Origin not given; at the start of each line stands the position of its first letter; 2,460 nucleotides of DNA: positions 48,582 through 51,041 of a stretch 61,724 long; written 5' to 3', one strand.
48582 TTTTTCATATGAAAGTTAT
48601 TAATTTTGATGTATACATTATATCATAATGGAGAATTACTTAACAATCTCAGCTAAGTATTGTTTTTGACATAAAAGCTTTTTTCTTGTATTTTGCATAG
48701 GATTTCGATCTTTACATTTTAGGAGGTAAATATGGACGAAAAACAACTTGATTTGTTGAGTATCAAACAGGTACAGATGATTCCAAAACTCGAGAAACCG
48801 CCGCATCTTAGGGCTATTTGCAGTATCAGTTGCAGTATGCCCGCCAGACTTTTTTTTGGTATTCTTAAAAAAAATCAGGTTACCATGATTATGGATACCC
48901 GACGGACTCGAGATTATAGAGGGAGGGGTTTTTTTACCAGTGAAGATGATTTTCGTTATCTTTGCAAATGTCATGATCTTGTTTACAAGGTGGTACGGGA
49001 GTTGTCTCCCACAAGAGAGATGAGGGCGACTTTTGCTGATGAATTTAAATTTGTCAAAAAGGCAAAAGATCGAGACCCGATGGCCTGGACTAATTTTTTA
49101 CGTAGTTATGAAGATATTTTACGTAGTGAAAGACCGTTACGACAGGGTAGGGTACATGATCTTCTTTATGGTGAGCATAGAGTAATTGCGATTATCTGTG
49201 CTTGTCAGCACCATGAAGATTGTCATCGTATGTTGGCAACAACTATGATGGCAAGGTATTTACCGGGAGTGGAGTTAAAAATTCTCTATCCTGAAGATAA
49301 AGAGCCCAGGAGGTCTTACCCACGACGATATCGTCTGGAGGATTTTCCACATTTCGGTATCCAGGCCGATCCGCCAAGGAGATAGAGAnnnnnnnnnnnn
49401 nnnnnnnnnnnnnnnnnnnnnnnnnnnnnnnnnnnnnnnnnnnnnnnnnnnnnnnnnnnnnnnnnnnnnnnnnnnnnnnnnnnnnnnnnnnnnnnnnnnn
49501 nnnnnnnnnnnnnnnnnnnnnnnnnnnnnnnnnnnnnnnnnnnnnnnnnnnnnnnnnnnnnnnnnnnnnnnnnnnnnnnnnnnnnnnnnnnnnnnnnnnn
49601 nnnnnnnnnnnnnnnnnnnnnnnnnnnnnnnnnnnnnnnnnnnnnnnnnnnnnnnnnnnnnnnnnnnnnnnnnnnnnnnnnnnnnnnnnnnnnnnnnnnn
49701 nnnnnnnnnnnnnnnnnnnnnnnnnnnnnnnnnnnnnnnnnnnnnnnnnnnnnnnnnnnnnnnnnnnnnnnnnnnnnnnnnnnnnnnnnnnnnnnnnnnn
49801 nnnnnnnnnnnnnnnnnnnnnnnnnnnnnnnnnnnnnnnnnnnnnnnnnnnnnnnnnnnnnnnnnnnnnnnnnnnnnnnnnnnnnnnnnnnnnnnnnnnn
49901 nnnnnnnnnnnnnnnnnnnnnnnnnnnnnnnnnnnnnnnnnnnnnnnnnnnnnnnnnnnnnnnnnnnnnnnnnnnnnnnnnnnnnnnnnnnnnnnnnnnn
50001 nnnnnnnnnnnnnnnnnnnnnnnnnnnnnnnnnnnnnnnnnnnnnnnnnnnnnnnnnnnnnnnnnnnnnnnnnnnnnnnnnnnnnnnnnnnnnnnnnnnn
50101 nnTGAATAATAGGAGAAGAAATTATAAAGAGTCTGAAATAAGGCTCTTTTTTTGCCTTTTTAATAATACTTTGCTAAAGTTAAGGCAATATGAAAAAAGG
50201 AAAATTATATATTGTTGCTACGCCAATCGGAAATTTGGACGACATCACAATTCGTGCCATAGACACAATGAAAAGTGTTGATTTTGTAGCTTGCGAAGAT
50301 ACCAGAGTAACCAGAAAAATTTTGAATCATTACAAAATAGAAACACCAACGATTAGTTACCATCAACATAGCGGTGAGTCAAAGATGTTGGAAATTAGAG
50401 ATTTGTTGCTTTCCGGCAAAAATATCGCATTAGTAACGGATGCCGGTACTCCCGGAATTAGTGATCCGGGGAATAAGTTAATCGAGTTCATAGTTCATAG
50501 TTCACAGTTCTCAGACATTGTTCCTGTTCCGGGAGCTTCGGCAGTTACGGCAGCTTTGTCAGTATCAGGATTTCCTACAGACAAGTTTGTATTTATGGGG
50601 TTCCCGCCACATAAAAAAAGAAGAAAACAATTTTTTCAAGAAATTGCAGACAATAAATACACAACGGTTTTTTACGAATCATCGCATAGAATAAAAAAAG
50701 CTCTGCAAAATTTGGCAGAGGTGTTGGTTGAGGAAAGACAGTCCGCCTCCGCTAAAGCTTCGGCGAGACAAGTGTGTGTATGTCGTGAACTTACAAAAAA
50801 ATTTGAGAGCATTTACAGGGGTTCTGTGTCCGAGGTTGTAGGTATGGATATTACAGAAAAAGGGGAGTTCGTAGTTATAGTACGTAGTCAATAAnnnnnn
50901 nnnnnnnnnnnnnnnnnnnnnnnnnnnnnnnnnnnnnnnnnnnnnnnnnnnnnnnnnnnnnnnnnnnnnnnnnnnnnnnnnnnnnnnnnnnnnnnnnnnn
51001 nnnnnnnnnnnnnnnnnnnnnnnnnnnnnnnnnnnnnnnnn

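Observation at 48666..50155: Self-contained two-gene cassette: DUF488-like protein plus an unknown 238-aa partner (candidate uncharacterised system)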

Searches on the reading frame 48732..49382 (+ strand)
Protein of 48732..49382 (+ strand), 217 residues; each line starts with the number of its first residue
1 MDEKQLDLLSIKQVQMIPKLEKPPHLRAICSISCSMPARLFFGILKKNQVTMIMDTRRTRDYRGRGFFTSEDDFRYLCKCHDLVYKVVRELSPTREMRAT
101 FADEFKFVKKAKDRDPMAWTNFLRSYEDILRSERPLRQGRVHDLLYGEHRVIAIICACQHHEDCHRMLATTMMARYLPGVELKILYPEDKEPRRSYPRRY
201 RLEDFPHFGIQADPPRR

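Call 3: search_protein_families(library=pfam, proteins=[window:48732-49382:+], max_evalue=1)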
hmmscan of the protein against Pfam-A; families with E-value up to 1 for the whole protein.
window:48732-49382:+ (217 aa): 3 families
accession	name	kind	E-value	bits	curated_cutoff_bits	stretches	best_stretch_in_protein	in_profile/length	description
PF22751.1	DUF488-N3a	-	3.3e-10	40.7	27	1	81-175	32-116/118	Active DUF488-N3 subclade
PF04343.18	DUF488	-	4.3e-10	40.7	22.2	1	41-169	5-117/121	Domain of unknown function DUF488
PF01297.22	ZnuA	-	0.18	11.7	29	1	62-100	157-195/263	Zinc-uptake complex component A periplasmic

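Call 4: search_protein_families(library=ncbifam, proteins=[window:48732-49382:+], max_evalue=1)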
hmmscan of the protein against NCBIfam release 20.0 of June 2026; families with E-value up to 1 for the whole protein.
window:48732-49382:+ (217 aa): 0 families

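Call 5: search_protein_families(library=padloc, proteins=[window:48732-49382:+], max_evalue=1)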
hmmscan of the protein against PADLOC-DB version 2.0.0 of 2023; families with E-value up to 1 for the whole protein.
window:48732-49382:+ (217 aa): 3 families
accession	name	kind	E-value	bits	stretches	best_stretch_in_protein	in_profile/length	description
PDLC04658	PDC-M45C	-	6.2e-09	33.8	1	37-181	12-140/145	-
PDLC04657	PDC-M45B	-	0.0011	16.6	1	144-177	102-133/204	-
PDLC04505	PDC-M19A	-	0.0042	14.6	1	119-173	228-281/294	-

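Call 7: search_protein_families(library=phrogs, proteins=[window:48732-49382:+], max_evalue=1)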
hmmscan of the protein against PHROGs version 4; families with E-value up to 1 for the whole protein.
window:48732-49382:+ (217 aa): 1 family
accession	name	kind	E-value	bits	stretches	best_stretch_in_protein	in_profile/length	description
phrog_2450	-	unknown function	0.03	14.8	1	108-168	85-145/346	-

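Call 18: find_homologous_proteins(query=window:48732-49382:+, max_evalue=0.001)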
Query window:48732-49382:+ (217 aa): 4 proteins with E <= 0.001 among 92 candidates.
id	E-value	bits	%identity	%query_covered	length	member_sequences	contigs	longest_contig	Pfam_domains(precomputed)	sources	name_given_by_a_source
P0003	1.7e-145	500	100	100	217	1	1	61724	PF04343.19,PF22751.2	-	-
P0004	1.1e-82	295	71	80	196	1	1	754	PF04343.19,PF22751.2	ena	-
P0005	1.5e-82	294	62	92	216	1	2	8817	PF04343.19,PF22751.2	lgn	-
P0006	9.3e-52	194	41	100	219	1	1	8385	PF04343.19,PF22751.2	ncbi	-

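Call 20: find_encoding_contigs(protein=P0005, flank=10000)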
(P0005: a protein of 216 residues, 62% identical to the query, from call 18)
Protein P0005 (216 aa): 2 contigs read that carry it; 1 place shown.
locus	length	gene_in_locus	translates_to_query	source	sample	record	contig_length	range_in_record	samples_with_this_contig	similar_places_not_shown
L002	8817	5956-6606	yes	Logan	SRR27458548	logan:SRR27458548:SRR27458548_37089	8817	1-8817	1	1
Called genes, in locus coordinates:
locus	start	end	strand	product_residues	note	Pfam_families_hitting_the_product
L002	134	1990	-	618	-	PF17764:PriA_3primeBD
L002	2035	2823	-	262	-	PF02900:LigB, PF01875:Memo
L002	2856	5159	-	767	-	PF00768:Peptidase_S11, PF13354:Beta-lactamase2 (weak)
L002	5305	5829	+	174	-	-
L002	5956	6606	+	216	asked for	PF04343:DUF488, PF22751:DUF488-N3a (weak)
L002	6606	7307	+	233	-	-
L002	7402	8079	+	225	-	PF00590:TP_methylase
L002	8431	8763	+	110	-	-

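Call 21: find_encoding_contigs(protein=P0006, flank=10000)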
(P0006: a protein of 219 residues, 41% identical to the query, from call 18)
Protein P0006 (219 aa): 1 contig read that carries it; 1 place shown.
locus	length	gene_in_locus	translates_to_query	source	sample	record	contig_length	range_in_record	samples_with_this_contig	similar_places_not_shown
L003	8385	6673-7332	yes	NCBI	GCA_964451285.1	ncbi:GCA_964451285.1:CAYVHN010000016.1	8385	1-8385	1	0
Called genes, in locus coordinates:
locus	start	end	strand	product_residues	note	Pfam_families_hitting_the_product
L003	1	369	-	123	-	?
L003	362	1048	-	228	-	PF01458:SUFBD_core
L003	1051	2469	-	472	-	PF19295:SufBD_N, PF01458:SUFBD_core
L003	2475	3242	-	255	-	PF00005:ABC_tran, PF02463:SMC_N (faint), PF13304:AAA_21 (faint)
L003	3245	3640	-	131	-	PF02082:Rrf2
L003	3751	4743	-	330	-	PF14492:EFG_III (weak), PF00679:EFG_C, PF21018:BipA_C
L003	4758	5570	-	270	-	-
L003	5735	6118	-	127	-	PF00903:Glyoxalase (weak), PF22677:Ble-like_N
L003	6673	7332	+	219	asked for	PF04343:DUF488, PF22751:DUF488-N3a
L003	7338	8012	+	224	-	-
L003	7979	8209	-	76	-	-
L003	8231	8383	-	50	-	?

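Call 29: search_solved_structures(query=A2, max_evalue=10, show_alignments=2)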
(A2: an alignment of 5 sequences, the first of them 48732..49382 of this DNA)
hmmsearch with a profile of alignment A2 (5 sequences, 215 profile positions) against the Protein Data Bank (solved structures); distinct sequences matched with E-value up to 10: 3.
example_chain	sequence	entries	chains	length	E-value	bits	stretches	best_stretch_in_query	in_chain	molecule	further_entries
2gwf_A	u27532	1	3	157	0.15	14.6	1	32-64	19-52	Ubiquitin carboxyl-terminal hydrolase 8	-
1whb_A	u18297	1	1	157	0.44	13.1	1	34-64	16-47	KIAA0055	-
7jh6_A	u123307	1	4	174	0.67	12.5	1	75-138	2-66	Two-domain di-Zn(II) and porphyrin-binding protein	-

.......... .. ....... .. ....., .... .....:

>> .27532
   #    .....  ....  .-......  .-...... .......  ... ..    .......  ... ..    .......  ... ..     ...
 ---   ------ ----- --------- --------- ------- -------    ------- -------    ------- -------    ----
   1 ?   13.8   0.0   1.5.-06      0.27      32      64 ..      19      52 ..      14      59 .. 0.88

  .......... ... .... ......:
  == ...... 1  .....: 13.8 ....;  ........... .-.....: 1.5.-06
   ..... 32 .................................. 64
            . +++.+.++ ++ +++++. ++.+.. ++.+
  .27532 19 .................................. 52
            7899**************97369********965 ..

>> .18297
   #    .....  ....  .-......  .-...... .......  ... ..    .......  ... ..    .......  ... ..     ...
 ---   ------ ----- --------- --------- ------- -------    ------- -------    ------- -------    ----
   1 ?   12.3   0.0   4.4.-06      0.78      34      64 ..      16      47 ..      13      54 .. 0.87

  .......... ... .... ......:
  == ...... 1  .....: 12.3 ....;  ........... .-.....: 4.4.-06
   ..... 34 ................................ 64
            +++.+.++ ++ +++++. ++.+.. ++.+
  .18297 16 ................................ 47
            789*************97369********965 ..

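Call 46: search_protein_families(library=pfam, proteins=[L002:5305-5826:+], max_evalue=0.001)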
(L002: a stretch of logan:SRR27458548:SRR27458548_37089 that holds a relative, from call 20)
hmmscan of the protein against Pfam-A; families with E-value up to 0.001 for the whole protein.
L002:5305-5826:+ (174 aa): 0 families

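Call 50: predict_structure(alignment_id=A5)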
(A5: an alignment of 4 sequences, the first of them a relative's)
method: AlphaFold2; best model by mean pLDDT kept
length: 217 residues; sequences in the alignment: 4
mean_pLDDT: 67.7   pTM: 0.69
mean pLDDT of the five models: 67.7, 66.9, 64.0, 63.2, 61.0
residues with pLDDT >= 90: 32; 70-90: 79; 50-70: 63; < 50: 43
segments of 3 or more residues with pLDDT < 50: 1-16, 193-217
pLDDT, mean of each block of 10 residues (from residue 1): 32 46 88 79 91 80 57 82 90 74 65 57 64 72 91 78 68 76 75 42 39 32
secondary structure, 60 per line:
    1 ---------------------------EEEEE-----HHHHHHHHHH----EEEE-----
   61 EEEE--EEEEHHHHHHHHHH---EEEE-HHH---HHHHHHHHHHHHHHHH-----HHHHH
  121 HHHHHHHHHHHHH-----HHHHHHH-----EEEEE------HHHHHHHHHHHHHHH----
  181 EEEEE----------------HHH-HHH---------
elements in order: E28-32 H38-47 E52-55 E61-64 E67-70 H71-80 E84-87 H95-110 H116-133 H139-145 E151-155 H162-176 E181-185

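Call 52: fold_search(model_id=the predicted structure, library=pdb)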
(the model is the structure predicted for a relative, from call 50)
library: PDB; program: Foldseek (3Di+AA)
matches with E <= 10: 535; with E <= 0.001: 0
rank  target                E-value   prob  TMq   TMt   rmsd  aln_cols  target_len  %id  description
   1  1vhr_A                2.5e-02  0.63  0.24  0.29   7.5       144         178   10  HUMAN VH1-RELATED DUAL-SPECIFICITY PHOSPHATASE (released 1996-06-20)
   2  2l82_MODEL_1_A        4.4e-02  0.20  0.21  0.26  13.1       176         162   10  Solution NMR Structure of de novo designed protein, P-loop NTPase fold, Northeast Structural Genomics Consorti (released 2011-02-09)
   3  7twm_B                6.1e-02  0.51  0.29  0.18   8.2       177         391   10  Structure of a borosin methyltransferase from Mycena rosella with peptide CspL(MroMCspL) in complex with SAH (released 2022-11-02)
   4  3s4o_A                6.1e-02  0.33  0.24  0.30  12.2       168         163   10  Protein Tyrosine Phosphatase (putative) from Leishmania major (released 2011-06-15)
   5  3gxg_A                8.0e-02  0.60  0.28  0.36   8.6       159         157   11  Crystal structure of Putative phosphatase (DUF442) (YP_001181608.1) from SHEWANELLA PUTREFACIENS CN-32 at 1.60 A resol (released 2009-07-07)
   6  8at6_F                8.5e-02  0.20  0.28  0.24  14.0       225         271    8  Cryo-EM structure of yeast Elp456 subcomplex (released 2022-12-07)
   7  7twk_C                9.1e-02  0.47  0.30  0.20   6.9       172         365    9  Structure of a borosin methyltransferase from Mycena rosella with native peptide (MroMA1) in complex with SAH (released 2022-11-02)
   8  8xj3_B                1.0e-01  0.51  0.32  0.30   7.7       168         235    6  Crystal structure of methyltransferase CbiL from Akkermansia muciniphila (released 2024-06-05)
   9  1ek6_B                1.1e-01  0.15  0.20  0.15  11.5       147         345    9  STRUCTURE OF HUMAN UDP-GALACTOSE 4-EPIMERASE COMPLEXED WITH NADH AND UDP-GLUCOSE (released 2000-05-17)
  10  6y32_C                1.3e-01  0.25  0.26  0.22  10.3       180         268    7  Structure of the GTPase heterodimer of human SRP54 and SRalpha (released 2020-09-23)
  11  1hzj_A                1.4e-01  0.15  0.20  0.14   9.7       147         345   11  HUMAN UDP-GALACTOSE 4-EPIMERASE: ACCOMMODATION OF UDP-N-ACETYLGLUCOSAMINE WITHIN THE ACTIVE SITE (released 2001-05-09)
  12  2pq5_A                1.5e-01  0.38  0.23  0.29   9.7       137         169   11  Crystal structure of Dual specificity protein phosphatase 13 (DUSP13) (released 2007-05-22)
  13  2q9b_B                1.5e-01  0.21  0.27  0.22   9.9       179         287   11  Structure of FTSY:GMPPNP Complex (released 2007-07-03)
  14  3gxh_B                1.6e-01  0.51  0.27  0.37   7.8       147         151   10  Crystal structure of Putative phosphatase (DUF442) (YP_001181608.1) from SHEWANELLA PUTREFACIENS CN-32 at 1.40 A resol (released 2009-04-21)
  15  4r30_A                1.7e-01  0.72  0.34  0.41   6.8       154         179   14  Structure of human laforin dual specificity phosphatase domain (released 2014-12-31)
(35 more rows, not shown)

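Call 85: search_protein_families(library=pfam, proteins=[L003:5735-6115:-, L003:4758-5567:-], max_evalue=0.01)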
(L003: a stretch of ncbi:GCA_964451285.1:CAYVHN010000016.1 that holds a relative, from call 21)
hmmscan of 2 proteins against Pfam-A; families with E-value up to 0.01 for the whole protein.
L003:5735-6115:- (126 aa): 3 families
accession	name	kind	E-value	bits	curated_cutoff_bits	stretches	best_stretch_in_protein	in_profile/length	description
PF22677.2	Ble-like_N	-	5.2e-09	36.2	24.5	1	3-44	1-41/41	Bleomycin resistance protein-like N-terminal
PF00903.31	Glyoxalase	-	2.3e-07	31.7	20.6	1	3-118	1-120/121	Glyoxalase/Bleomycin resistance protein/Dioxygenase superfamily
PF18029.7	Glyoxalase_6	-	0.00044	21.3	23.6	1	9-117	4-103/106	Glyoxalase-like domain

L003:4758-5567:- (269 aa): 8 families
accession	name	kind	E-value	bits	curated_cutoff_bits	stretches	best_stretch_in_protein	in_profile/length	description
PF00009.33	GTP_EFTU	-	7.8e-56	189.1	26.5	1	2-194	2-187/188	Elongation factor Tu GTP binding domain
PF01926.29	MMR_HSR1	-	2.9e-08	34.2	21.9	1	6-127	2-113/113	50S ribosome-binding GTPase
PF00350.29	Dynamin_N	-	0.00042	20.8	27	0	64-128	99-168/168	Dynamin family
PF04548.22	AIG1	-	0.00066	19.5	27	1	44-96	24-79/212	AIG1 family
PF02421.24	FeoB_N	-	0.0011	18.9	27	0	51-133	32-120/156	Ferrous iron transport protein B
PF22042.2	EF-G_D2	-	0.0013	19.3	27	1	204-240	2-38/84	Elongation factor G domain 2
PF00735.24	Septin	-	0.0028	17.4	26.2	1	6-79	7-75/280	Septin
PF08477.19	Roc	-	0.0052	17.5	27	0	9-129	5-119/119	Ras of Complex, Roc, domain of DAPkinase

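Call 92: search_solved_structures(query=A6, max_evalue=10, show_alignments=2)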
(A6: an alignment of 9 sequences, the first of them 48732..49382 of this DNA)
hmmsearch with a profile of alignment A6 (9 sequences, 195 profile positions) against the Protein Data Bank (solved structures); distinct sequences matched with E-value up to 10: 1.
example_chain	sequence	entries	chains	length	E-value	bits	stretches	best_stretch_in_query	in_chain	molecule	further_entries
7qg6_C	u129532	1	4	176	0.39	13.6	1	67-116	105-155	Regulator of nonsense transcripts 3A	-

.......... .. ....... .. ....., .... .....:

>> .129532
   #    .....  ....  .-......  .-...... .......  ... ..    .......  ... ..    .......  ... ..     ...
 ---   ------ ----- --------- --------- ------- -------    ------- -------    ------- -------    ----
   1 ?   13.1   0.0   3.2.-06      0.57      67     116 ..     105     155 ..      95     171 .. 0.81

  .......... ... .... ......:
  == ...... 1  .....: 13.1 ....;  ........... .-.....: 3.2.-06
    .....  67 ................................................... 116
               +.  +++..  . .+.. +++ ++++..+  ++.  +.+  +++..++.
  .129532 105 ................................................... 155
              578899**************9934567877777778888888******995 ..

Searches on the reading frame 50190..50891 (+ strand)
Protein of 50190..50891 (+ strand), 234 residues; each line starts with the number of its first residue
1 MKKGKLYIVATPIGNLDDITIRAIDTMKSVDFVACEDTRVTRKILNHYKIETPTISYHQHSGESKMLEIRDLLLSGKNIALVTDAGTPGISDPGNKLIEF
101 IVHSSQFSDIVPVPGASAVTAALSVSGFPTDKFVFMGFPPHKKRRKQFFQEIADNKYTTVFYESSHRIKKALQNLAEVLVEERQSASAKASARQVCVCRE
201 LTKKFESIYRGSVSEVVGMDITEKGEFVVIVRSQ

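Call 46: search_protein_families(library=pfam, proteins=[window:50190-50891:+], max_evalue=0.001)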
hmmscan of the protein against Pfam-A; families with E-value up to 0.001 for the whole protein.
window:50190-50891:+ (234 aa): 1 family
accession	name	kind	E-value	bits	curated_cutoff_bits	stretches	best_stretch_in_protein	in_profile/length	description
PF00590.25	TP_methylase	-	1.2e-32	114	27.8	1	5-216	1-211/212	Tetrapyrrole (Corrin/Porphyrin) Methylases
